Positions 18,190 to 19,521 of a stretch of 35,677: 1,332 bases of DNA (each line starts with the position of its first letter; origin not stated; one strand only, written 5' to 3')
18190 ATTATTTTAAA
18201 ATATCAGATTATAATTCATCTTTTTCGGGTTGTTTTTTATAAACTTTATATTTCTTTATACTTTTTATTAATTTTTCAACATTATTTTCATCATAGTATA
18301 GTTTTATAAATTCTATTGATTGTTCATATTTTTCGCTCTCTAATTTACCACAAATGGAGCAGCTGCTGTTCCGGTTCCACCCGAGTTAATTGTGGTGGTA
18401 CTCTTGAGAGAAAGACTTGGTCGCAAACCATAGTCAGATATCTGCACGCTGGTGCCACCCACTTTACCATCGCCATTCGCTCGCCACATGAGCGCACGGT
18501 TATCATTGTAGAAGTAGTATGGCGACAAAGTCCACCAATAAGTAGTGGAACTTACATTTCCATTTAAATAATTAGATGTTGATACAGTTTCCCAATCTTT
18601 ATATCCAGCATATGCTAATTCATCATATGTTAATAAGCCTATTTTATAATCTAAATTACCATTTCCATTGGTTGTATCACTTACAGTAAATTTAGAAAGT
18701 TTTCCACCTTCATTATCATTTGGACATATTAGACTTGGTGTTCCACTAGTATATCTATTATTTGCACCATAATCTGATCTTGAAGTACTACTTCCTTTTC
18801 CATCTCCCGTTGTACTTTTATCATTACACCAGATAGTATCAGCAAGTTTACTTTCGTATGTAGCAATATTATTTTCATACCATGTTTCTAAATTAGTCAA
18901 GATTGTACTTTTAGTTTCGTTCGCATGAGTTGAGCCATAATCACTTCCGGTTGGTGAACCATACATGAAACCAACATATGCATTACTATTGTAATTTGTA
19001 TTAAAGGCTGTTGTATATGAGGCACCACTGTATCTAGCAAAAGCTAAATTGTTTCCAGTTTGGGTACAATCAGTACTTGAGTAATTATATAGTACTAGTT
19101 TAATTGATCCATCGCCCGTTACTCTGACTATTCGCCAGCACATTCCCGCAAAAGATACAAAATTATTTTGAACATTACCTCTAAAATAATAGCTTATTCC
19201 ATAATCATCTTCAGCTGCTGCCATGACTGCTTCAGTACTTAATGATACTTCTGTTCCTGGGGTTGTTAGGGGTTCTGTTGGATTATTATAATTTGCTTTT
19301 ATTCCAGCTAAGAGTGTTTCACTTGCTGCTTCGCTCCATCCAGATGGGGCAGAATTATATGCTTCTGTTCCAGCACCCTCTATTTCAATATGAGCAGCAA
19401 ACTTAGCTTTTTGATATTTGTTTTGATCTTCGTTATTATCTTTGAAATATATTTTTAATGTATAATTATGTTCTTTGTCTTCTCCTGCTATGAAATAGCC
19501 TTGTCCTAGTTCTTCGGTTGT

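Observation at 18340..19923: SipW-cognate (TasA/camelysin-type) signal peptide on a 527-aa protein with a compositionally foreign 3' end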

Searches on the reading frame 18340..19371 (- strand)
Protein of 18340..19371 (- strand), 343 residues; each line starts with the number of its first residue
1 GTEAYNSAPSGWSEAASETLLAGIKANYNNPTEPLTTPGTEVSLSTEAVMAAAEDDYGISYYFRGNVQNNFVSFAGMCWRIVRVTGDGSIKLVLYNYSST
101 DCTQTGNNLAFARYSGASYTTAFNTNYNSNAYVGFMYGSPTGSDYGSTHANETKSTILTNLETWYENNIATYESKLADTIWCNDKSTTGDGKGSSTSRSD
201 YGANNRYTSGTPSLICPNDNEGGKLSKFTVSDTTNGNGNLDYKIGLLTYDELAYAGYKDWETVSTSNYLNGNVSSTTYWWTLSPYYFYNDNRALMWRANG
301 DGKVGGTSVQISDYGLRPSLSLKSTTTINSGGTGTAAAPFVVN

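Call 49: search_protein_families(library=pfam, proteins=[window:18340-19371:-], max_evalue=1)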
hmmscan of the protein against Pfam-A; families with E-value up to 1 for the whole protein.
window:18340-19371:- (343 aa): 1 family
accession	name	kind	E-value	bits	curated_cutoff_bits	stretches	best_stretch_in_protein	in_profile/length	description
PF19789.6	DUF6273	-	1.8e-05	25.1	23.5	1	206-324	49-172/172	Domain of unknown function (DUF6273)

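Call 87: search_dna_similar(query=window:18340-19236:-, collection=phages, mode=protein, max_evalue=0.001, max_rows=15)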
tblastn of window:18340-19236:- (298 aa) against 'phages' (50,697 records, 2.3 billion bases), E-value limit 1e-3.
No match.
